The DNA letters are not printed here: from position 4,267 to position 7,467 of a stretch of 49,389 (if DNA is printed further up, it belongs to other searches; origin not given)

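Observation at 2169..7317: Compact three-gene exopolysaccharide system predicted to make a ManNAc-containing polymer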

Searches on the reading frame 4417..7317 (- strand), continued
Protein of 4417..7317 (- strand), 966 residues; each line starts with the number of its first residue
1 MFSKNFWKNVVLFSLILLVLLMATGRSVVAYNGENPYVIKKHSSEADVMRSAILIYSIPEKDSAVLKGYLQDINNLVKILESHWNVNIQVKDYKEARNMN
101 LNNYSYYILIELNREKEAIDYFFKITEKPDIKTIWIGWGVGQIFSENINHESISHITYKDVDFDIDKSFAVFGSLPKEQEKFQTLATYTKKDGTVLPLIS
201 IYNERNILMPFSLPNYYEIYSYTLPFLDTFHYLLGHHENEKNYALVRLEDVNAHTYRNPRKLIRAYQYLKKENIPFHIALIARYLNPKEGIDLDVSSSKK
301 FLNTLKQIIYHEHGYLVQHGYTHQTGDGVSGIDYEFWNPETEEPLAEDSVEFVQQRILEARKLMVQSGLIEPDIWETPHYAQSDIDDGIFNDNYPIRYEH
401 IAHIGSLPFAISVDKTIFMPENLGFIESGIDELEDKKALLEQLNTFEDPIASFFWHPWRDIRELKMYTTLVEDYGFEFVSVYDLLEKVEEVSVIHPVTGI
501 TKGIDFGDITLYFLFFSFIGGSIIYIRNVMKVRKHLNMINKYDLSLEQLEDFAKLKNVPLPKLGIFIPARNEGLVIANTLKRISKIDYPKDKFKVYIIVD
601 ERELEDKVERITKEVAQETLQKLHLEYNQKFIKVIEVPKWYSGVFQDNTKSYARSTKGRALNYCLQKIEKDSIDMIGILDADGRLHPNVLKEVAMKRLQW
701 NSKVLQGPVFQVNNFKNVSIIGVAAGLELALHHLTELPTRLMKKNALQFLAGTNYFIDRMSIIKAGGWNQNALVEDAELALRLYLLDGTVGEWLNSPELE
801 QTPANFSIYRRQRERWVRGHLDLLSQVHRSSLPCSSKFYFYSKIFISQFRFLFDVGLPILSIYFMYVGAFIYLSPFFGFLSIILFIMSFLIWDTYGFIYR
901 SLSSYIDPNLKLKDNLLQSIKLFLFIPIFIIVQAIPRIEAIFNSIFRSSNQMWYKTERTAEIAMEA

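Call 10: find_related_loci(query=A1, collection=genome_contigs, flank=10000)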
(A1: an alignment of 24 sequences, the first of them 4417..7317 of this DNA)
Query A1 (966 aa) in genome_contigs; peptide patterns used: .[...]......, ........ (x = any residue, [..] = any of these).
82 stretches matched a pattern; 17 encode a relative of the query (tblastn E <= 1e-3); 17 distinct loci.
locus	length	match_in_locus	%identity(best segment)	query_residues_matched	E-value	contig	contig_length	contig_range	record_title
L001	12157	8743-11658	44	22-966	0e+0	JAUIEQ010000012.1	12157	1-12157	MAG: bacterium isolate 8_bin.40 NODE_4890_length_12157_cov_0.769825, whole genome shotgun sequence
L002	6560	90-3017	41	26-963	0e+0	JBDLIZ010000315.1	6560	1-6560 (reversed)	MAG: Pseudomonadota bacterium isolate MAG064 MAG064_315, whole genome shotgun sequence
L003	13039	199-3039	44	27-965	0e+0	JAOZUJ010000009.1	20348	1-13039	MAG: Candidatus Moraniibacteriota bacterium isolate GMC8.concoct.3 GMC8_1721_length_20348_cov_9.255162, whole genome sho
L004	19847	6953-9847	50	1-965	0e+0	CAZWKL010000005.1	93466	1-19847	MAG TPA_asm: uncultured Pseudomonadales bacterium isolate binchicken_co173_42 genome assembly, contig: NODE_732_length_9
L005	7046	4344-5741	60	508-964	0e+0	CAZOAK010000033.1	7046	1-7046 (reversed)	MAG TPA_asm: uncultured Candidatus Saccharibacteria bacterium isolate SRP286056_co3_36 genome assembly, contig: NODE_143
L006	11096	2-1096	63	597-961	6e-146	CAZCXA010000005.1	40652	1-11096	MAG TPA_asm: uncultured Pseudomonadales bacterium isolate binchicken_co45_521 genome assembly, contig: NODE_1315_length_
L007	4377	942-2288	51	508-962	3e-143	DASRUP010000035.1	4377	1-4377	MAG TPA_asm: Candidatus Paceibacterota bacterium isolate SMAG_U8136 k141_502184, whole genome shotgun sequence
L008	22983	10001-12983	52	11-965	0e+0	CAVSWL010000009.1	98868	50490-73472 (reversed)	MAG: uncultured Gammaproteobacteria bacterium isolate MFD05684.bin.3.143 genome assembly, contig: contig_17656, whole ge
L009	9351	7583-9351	50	28-614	3e-146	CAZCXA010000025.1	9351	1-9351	MAG TPA_asm: uncultured Pseudomonadales bacterium isolate binchicken_co45_521 genome assembly, contig: NODE_13957_length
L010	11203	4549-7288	39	270-963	5e-103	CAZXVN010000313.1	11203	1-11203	MAG TPA_asm: uncultured Lentisphaeraceae bacterium isolate binchicken_co18_76 genome assembly, contig: k141_3997383, who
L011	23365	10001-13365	39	233-965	6e-100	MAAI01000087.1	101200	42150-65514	Methylophaga sp. 41_12_T18 BD02T18_scaffold_54, whole genome shotgun sequence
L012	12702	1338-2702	37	509-961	3e-79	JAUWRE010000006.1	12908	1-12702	MAG: Candidatus Aerophobetes bacterium isolate CSMAG_2520 CSMAG_2520_k141_119920_length_12908_cov_71.3919, whole genome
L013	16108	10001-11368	36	508-961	3e-76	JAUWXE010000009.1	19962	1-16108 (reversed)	MAG: Candidatus Aerophobetes bacterium isolate CSMAG_2676 CSMAG_2676_k127_2357161_length_19962_cov_73.8712, whole genome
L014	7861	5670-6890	38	561-961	1e-73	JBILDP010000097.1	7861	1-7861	MAG: Prochlorococcaceae cyanobacterium isolate ME2016-07-20_3300033996_group7_bin28 Rohwer_bin1349_scaffold_7191_c1, who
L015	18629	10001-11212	38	565-961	1e-73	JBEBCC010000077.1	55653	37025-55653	MAG: Cyanobacteriota bacterium isolate blackwarrior_2019_sw_WHONDRS-S19S_0021_B_bin.25 scaffold_236955, whole genome sho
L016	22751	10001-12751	40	261-961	2e-105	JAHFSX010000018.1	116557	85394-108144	MAG: Verrucomicrobia bacterium isolate nzgw607 NODE_90_length_116558_cov_5.815419, whole genome shotgun sequence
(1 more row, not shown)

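Call 20: find_related_loci(query=A1, collection=metagenome_contigs, flank=8000)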
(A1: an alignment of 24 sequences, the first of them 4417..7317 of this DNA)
Query A1 (966 aa) in metagenome_contigs; peptide patterns used: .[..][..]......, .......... (x = any residue, [..] = any of these).
599 stretches matched a pattern (row limit reached: there are more); 49 encode a relative of the query (tblastn E <= 1e-3); 49 distinct loci.
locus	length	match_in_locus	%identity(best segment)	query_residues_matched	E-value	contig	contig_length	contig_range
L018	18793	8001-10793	52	37-966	0e+0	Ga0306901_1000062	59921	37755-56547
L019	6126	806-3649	46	44-965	0e+0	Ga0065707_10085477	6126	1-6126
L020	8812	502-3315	45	49-961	0e+0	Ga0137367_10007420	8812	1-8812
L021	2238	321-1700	53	508-963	3e-169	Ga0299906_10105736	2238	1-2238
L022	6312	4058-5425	50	509-965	1e-136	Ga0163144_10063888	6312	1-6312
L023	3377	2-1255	52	554-965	2e-132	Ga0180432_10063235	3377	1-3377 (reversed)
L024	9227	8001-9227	50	490-898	3e-123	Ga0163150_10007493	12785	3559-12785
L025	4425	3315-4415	53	508-870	8e-123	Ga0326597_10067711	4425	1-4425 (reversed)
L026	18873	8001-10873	63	11-961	0e+0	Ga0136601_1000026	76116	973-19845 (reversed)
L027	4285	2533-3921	41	512-965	4e-112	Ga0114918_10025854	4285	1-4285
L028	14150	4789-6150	42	518-965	3e-110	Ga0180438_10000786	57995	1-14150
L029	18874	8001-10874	45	34-965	0e+0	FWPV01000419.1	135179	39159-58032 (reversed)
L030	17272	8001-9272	38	545-961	3e-74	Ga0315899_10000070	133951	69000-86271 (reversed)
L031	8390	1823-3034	38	565-961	5e-73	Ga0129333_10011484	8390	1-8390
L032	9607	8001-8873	29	248-484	2e-21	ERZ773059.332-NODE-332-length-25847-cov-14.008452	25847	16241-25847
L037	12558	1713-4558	24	101-900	8e-19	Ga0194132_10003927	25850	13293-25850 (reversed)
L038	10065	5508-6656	23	556-961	3e-14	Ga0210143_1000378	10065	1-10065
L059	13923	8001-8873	30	248-484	4e-20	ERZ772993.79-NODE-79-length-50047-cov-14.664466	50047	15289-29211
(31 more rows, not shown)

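Call 26: search_protein_families(library=pfam, proteins=[L059:68-1213:-, L059:1820-3256:+, L059:3070-3945:+, L059:3979-5151:+, L059:5217-6572:+, L059:6939-8879:+, L059:8876-10468:+, L059:10491-12896:-], max_evalue=0.001)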
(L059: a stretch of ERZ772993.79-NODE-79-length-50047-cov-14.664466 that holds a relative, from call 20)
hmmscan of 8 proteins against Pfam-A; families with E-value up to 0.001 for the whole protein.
L059:68-1213:- (381 aa): 1 family
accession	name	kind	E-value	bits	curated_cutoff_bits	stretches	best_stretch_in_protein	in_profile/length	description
PF03747.19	ADP_ribosyl_GH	-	2e-40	139.7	26.2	1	22-341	1-287/287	ADP-ribosylglycohydrolase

L059:1820-3256:+ (478 aa): 4 families
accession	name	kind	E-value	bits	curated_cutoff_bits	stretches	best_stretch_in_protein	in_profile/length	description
PF13632.12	Glyco_trans_2_3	-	2.5e-24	86.7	27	1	149-363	2-195/198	Glycosyl transferase family group 2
PF13641.12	Glyco_tranf_2_3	-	1.3e-23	84.7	27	1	57-288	3-229/230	Glycosyltransferase like family 2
PF00535.33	Glycos_transf_2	-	2e-17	64.1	23.3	1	59-202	2-132/168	Glycosyl transferase family 2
PF13506.12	Glyco_transf_21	-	2.6e-05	24.2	21.7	1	149-286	34-172/174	Glycosyl transferase family 21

L059:3070-3945:+ (291 aa): 0 families

L059:3979-5151:+ (390 aa): 1 family
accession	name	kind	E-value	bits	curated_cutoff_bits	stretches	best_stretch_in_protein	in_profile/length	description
PF02350.25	Epimerase_2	-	1.6e-113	379.5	30.6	1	29-372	2-346/347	UDP-N-acetylglucosamine 2-epimerase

L059:5217-6572:+ (451 aa): 1 family
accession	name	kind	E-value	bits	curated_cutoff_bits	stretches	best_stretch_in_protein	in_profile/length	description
PF00815.25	Histidinol_dh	-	7.6e-142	473.6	27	1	23-449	3-410/411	Histidinol dehydrogenase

L059:6939-8879:+ (646 aa): 1 family
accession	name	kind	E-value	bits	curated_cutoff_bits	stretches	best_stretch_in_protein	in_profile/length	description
PF10096.14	DUF2334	-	1.2e-44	152.7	26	1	351-629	2-200/203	Uncharacterized protein conserved in bacteria (DUF2334)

L059:8876-10468:+ (530 aa): 0 families

L059:10491-12896:- (801 aa): 4 families
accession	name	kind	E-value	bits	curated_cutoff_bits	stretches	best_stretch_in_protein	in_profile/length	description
PF00270.35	DEAD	-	8.1e-22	78.2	26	1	52-257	2-164/167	DEAD/DEAH box helicase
PF00271.37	Helicase_C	-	5.6e-19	68.9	23.5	1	306-406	7-108/110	Helicase conserved C-terminal domain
PF04851.21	ResIII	-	2.3e-05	24.8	22.5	0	49-90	3-48/164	Type III restriction enzyme, res subunit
PF00156.33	Pribosyltran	-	0.00022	21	26.3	1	755-799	80-124/158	Phosphoribosyl transferase domain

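Call 29: predict_structure(alignment_id=A1)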
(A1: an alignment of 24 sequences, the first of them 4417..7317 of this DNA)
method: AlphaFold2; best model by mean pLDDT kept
length: 966 residues; sequences in the alignment: 24
mean_pLDDT: 84.0   pTM: 0.59
mean pLDDT of the five models: 84.0, 83.4, 82.4, 82.2, 82.1
residues with pLDDT >= 90: 414; 70-90: 426; 50-70: 89; < 50: 37
segments of 3 or more residues with pLDDT < 50: 1-5, 21-33, 490-503, 963-966
pLDDT, mean of each block of 10 residues (from residue 1): 48 61 38 64 68 93 87 94 91 91 92 90 89 91 62 89 87 78 91 90 91 91 94 81 91 84 91 93 79 82 84 84 63 65 73 85 85 76 77 86 89 89 81 87 93 91 92 94 80 39 58 87 93 93 92 93 93 88 91 94 85 94 93 94 88 84 89 92 90 95 93 87 92 90 77 89 92 88 90 92 85 87 89 87 85 82 74 70 87 93 88 91 91 90 75 54 45
secondary structure, 60 per line:
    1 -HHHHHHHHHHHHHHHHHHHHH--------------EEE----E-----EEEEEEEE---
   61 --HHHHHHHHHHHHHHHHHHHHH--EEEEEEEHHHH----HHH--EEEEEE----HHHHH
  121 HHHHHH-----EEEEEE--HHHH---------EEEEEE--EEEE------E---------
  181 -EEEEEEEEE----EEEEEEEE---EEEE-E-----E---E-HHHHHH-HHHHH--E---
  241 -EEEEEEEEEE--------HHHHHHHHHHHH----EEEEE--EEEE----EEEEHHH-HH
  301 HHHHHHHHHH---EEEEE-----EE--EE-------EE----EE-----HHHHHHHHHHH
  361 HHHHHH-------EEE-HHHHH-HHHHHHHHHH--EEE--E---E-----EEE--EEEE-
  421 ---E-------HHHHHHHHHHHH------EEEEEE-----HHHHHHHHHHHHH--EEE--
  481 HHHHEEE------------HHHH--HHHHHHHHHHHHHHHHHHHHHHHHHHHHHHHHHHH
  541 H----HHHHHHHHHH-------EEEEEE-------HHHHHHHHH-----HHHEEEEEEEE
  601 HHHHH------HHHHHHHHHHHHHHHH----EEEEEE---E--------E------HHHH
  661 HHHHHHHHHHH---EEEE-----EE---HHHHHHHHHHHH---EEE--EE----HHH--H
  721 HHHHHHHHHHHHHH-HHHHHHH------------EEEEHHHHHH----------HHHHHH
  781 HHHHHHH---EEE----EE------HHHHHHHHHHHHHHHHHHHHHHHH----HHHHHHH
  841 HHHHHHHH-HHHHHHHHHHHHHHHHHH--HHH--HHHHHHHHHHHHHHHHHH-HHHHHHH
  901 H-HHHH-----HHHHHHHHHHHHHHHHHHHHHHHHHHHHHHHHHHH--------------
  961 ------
elements in order (helices of 4 or more, strands of 3 or more residues): H2-22 E37-39 E50-57 H63-83 E86-92 H93-96 E106-111 H116-126 E132-137 H140-143 E153-158 E161-164 E182-190 E195-202 E206-209 H223-228 H230-234 E242-251 H260-271 E276-280 E283-286 E291-294 H299-310 E314-318 H350-366 E374-376 H378-382 H384-393 E396-398 E411-413 E416-419 H432-443 E450-455 H461-473 E476-478 H481-484 E485-487 H500-503 H506-541 H546-555 E563-568 H576-584 E593-600 H601-605 H612-627 E632-637 H657-671 E675-678 H689-700 E704-706 H720-734 H736-742 E755-758 H759-764 H775-787 E791-793 H806-829 H834-848 H850-867 H875-892 H894-901 H903-906 H912-946

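Call 36: fold_search(model_id=the predicted structure, library=pdb)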
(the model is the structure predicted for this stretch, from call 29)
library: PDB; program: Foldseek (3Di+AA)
matches with E <= 10: 1235; with E <= 0.001: 193
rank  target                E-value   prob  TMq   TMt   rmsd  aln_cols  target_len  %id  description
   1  9b8v_E                7.3e-14  1.00  0.27  0.31  14.1       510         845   17  AlphaFold2 informed cryo-EM model of the E. coli cellulose synthase BcsAG3B6 complex (released 2025-02-19)
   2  5ej1_A                1.6e-13  1.00  0.25  0.32  11.8       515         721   14  Pre-translocation state of bacterial cellulose synthase (released 2016-03-30)
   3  4p00_A                1.6e-13  1.00  0.26  0.33  12.2       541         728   14  Bacterial Cellulose Synthase in complex with cyclic-di-GMP and UDP (released 2014-04-09)
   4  8sne_A                1.9e-13  1.00  0.32  0.59   7.5       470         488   14  Chlorella virus Hyaluronan Synthase bound to GlcA extended GlcNAc primer and UDP (released 2024-05-01)
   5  9fmv_A                4.5e-13  1.00  0.23  0.28  16.9       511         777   16  Cryo-EM structure of the c-di-GMP-free synthase:pEtN transferase complex (BcsA-Bct-G3) from the E. coli cellulose secr (released 2024-10-16)
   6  8smn_A                5.0e-13  1.00  0.25  0.44  15.5       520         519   12  Xenopus laevis hyaluronan synthase 1, nascent HA polymer bound state (released 2024-05-01)
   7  9fnn_A                6.5e-13  1.00  0.27  0.32  14.4       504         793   15  Cryo-EM structure of the c-di-GMP-saturated 'crown'less Bcs macrocomplex for cellulose secretion in E. coli (released 2024-10-16)
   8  9yq4_A                7.7e-13  1.00  0.30  0.54   7.9       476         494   13  Chlorella virus hyaluronan synthase bound to a proofreading UDP-GlcA (released 2025-12-10)
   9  7sp9_A                9.6e-13  1.00  0.32  0.58   7.1       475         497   13  Chlorella virus Hyaluronan Synthase in the GlcNAc-primed channel-closed state (released 2022-04-06)
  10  7sp7_A                1.2e-12  1.00  0.30  0.54  11.5       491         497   13  Chlorella virus hyaluronan synthase inhibited by UDP (released 2022-04-06)
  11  8smm_A                1.3e-12  1.00  0.29  0.52  10.6       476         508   14  Xenopus laevis hyaluronan synthase 1 (released 2024-05-01)
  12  7sp8_A                1.3e-12  1.00  0.27  0.49  10.4       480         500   13  Chlorella virus Hyaluronan Synthase bound to UDP-GlcNAc (released 2022-04-06)
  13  9yq5_A                3.6e-12  1.00  0.25  0.46  17.0       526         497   12  Chlorella virus hyaluronan synthase bound to an inserted UDP-GlcA (released 2025-12-10)
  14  9fp0_A                3.6e-12  1.00  0.23  0.27  16.3       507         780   15  Cryo-EM structure of the 'crown'less Bcs macrocomplex for E. coli cellulose secretion in non-saturating c-di-GMP (loca (released 2024-10-16)
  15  8snc_A                3.8e-12  1.00  0.31  0.56   7.3       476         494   13  Chlorella virus Hyaluronan Synthase bound to GlcA extended GlcNAc primer (released 2024-05-01)
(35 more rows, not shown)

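Call 51: find_encoding_contigs(protein=P0016, flank=10000, max_places=1)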
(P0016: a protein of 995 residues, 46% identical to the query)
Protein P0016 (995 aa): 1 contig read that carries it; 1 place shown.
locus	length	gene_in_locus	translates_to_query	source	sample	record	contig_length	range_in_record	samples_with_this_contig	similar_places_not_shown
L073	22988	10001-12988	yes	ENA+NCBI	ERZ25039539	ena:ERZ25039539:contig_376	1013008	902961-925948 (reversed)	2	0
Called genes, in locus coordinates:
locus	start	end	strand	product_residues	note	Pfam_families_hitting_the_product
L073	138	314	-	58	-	-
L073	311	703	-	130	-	PF05168:HEPN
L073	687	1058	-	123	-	PF01909:NTP_transf_2, PF18765:Polbeta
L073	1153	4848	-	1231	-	PF00317:Ribonuc_red_lgN, PF02867:Ribonuc_red_lgC, PF14890:Intein_splicing (faint), PF14528:LAGLIDADG_3, PF12637:TSCPD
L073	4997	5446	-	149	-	PF22811:Zn_ribbon_NrdR, PF03477:ATP-cone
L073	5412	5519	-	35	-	-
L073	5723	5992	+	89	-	-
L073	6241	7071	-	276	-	PF00561:Abhydrolase_1, PF00975:Thioesterase (faint), PF12146:Hydrolase_4, PF12697:Abhydrolase_6, PF06821:Ser_hydrolase (faint)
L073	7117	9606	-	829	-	PF00561:Abhydrolase_1, PF12146:Hydrolase_4, PF12697:Abhydrolase_6, PF00501:AMP-binding, PF13193:AMP-binding_C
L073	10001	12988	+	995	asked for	PF10096:DUF2334, PF13641:Glyco_tranf_2_3, PF13632:Glyco_trans_2_3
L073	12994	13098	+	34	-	-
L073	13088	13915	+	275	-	-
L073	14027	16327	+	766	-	PF00498:FHA (weak), PF01590:GAF, PF13185:GAF_2 (weak), PF13492:GAF_3, PF01590:GAF, PF13185:GAF_2, PF13492:GAF_3, PF00990:GGDEF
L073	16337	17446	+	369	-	PF02350:Epimerase_2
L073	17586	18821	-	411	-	PF05977:MFS_3, PF07690:MFS_1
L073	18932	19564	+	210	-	-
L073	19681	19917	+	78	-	PF27253:AF_1253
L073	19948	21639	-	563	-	PF03109:ABC1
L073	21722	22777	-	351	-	-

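Call 52: find_encoding_contigs(protein=P0043, flank=8000, max_places=1)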
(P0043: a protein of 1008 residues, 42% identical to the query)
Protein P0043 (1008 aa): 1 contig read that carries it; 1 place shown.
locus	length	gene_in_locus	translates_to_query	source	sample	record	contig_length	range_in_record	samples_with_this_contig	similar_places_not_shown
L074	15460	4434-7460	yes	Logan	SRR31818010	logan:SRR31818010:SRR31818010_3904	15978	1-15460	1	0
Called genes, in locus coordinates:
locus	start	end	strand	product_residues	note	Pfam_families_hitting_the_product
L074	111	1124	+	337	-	-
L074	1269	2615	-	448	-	PF00144:Beta-lactamase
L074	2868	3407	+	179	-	-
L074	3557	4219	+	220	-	PF09997:DUF2238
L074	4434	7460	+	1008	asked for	PF10096:DUF2334, PF13641:Glyco_tranf_2_3, PF13632:Glyco_trans_2_3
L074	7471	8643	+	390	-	PF13579:Glyco_trans_4_4 (faint), PF02350:Epimerase_2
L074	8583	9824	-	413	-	PF02156:Glyco_hydro_26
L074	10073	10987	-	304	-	PF00753:Lactamase_B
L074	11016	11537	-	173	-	PF00581:Rhodanese, PF11127:YgaP-like_TM (weak)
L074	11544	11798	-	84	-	PF02583:Trns_repr_metal (weak)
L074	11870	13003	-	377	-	PF01078:Mg_chelatase (faint), PF05496:RuvB_N, PF00158:Sigma54_activat (faint), PF00004:AAA, PF07728:AAA_5 (weak), PF13173:AAA_14 (weak), PF16193:AAA_assoc_2, PF12002:MgsA_C, +2 more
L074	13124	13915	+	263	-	-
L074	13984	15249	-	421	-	PF00070:Pyr_redox (faint), PF00890:FAD_binding_2, PF01134:GIDA (faint), PF01266:DAO (weak), PF03486:HI0933_like, PF07992:Pyr_redox_2, PF12831:FAD_oxidored, PF22780:HI0933_like_1st, +1 more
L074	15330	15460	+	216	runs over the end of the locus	?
